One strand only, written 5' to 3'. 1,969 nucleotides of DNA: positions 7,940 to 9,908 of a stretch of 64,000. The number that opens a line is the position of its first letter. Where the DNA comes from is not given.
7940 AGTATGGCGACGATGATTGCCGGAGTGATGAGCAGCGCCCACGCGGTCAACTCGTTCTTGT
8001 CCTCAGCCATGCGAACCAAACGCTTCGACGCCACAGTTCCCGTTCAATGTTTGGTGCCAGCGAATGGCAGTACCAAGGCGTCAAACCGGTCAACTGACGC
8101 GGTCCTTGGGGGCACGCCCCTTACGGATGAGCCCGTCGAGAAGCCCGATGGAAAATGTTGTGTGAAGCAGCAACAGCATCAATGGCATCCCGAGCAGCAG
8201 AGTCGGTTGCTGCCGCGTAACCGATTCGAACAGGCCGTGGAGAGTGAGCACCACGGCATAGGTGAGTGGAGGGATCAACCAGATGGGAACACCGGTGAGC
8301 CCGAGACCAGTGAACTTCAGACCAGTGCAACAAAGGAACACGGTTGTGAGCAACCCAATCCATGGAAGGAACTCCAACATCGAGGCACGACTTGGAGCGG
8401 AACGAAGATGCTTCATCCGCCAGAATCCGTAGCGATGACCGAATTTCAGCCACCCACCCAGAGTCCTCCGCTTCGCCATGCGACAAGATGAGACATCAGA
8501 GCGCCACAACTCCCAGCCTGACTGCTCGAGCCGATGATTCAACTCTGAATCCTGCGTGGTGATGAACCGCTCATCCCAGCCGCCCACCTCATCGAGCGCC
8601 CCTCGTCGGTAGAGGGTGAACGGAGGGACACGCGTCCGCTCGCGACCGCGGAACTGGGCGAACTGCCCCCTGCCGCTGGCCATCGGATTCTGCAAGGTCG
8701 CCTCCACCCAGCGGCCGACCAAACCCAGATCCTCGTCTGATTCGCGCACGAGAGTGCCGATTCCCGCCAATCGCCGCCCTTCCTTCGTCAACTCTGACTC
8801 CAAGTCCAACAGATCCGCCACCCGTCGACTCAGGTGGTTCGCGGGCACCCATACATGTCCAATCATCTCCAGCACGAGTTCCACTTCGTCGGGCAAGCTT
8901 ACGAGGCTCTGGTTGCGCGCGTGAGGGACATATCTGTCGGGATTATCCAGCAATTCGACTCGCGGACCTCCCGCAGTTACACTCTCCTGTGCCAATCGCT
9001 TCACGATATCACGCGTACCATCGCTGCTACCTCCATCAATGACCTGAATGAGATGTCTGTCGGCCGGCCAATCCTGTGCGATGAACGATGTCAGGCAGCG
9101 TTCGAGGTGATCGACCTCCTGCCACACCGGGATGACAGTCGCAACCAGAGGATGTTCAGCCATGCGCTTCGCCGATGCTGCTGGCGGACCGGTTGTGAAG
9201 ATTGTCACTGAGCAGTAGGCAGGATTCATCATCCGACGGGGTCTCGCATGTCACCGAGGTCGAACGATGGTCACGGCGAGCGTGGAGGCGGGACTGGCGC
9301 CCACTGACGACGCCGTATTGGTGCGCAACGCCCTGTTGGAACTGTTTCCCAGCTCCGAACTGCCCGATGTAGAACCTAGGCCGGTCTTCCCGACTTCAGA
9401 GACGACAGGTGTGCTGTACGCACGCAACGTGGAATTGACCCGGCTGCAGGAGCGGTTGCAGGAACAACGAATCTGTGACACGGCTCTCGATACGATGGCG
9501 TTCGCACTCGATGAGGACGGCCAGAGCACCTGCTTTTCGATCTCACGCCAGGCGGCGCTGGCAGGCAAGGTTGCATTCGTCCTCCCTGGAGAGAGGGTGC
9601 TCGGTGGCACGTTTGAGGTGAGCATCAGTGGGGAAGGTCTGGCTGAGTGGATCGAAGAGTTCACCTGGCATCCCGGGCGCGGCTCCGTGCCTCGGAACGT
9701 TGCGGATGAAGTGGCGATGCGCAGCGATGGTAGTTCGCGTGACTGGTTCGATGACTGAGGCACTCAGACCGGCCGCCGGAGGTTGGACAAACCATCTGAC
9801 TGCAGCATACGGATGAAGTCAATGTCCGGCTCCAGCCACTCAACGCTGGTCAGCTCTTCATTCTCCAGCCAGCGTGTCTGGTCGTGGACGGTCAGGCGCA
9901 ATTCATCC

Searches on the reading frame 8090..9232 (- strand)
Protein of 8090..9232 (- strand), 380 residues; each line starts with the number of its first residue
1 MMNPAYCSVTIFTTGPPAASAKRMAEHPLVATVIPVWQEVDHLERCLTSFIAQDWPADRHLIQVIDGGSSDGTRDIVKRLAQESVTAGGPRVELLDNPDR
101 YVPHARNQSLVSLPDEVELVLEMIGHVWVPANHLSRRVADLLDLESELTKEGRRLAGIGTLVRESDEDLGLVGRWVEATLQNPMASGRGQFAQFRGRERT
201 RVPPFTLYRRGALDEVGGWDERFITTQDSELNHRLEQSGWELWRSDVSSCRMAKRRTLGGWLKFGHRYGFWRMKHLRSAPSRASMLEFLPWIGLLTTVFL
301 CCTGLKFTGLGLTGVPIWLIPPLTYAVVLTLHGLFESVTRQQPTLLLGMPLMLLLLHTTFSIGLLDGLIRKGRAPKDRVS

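Call 9: search_protein_families(library=pfam, proteins=[window:8090-9232:-], max_evalue=0.01)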
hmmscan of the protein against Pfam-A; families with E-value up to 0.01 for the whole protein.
window:8090-9232:- (380 aa): 3 families
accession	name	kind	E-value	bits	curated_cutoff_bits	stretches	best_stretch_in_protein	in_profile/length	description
PF00535.33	Glycos_transf_2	-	6.7e-10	39.6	23.3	1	33-216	3-167/168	Glycosyl transferase family 2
PF13641.12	Glyco_tranf_2_3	-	4.3e-09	37.2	27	2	184-259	140-218/230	Glycosyltransferase like family 2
PF13632.12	Glyco_trans_2_3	-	0.0012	19.1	27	0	206-327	77-194/198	Glycosyl transferase family group 2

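Call 79: search_solved_structures(query=window:8090-9232:-, max_evalue=0.001)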
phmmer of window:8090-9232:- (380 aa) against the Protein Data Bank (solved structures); distinct sequences matched with E-value up to 0.001: 3.
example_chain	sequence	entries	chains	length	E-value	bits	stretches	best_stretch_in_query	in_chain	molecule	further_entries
6yv7_B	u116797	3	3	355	4.2e-06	29.2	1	27-147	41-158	Glycosyl transferase, family 2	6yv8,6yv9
6yv7_A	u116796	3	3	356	4.2e-06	29.2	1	27-147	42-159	Glycosyl transferase, family 2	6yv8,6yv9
6p61_A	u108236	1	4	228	0.00068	22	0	24-78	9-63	Glycosyltransferase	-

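Call 80: search_protein_families(library=ncbifam, proteins=[window:8090-9232:-], max_evalue=0.01)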
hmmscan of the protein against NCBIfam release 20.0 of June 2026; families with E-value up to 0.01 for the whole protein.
window:8090-9232:- (380 aa): 10 families
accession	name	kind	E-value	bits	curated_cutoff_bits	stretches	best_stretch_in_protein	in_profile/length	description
TIGR03965.1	mycofact_glyco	equivalog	8.6e-15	54.5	280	2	207-305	235-333/467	mycofactocin biosynthesis glycosyltransferase MftF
NF041875.1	EPS_EpsD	equivalog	1e-12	48.1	370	1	32-278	3-233/325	exopolysaccharide biosynthesis glycosyltransferase EpsD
TIGR03937.1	PgaC_IcaA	equivalog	4.4e-10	39.1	422.3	2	20-84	37-99/407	poly-beta-1,6-N-acetyl-D-glucosamine synthase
TIGR03469.1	HpnB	hypoth_equivalog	7.2e-09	35.1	379.25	1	24-84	40-99/386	hopene-associated glycosyltransferase HpnB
TIGR04283.1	glyco_like_mftF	equivalog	6.6e-06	25.9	182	1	32-85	3-54/221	TIGR04283 family arsenosugar biosynthesis glycosyltransferase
NF007482.0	PRK10073.1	equivalog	1.1e-05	24.7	423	1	24-110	2-81/334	glycosyltransferase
NF045692.1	OglycostaseCruG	equivalog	0.00029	19.9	600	1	29-84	42-95/386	2'-O-glycosyltransferase CruG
TIGR03111.1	glyc2_xrt_Gpos1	hypoth_equivalog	0.00058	18.8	363.95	1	20-80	41-101/439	TIGR03111 family XrtG-associated glycosyltransferase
TIGR03030.1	CelA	equivalog_domain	0.0026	15.9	699.1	0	19-72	122-176/714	UDP-forming cellulose synthase catalytic subunit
TIGR04242.1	nodulat_NodC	equivalog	0.0076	15.2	550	0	19-80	39-98/395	chitooligosaccharide synthase NodC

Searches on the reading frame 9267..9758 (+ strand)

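Call 9: search_protein_families(library=pfam, proteins=[window:9267-9758:+], max_evalue=0.01)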
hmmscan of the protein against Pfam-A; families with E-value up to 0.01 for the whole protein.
window:9267-9758:+ (163 aa): 1 family
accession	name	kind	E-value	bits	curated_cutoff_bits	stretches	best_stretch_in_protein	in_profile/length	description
PF01877.22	RNA_binding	-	0.00037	21.2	26.9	1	5-105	3-108/120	RNA binding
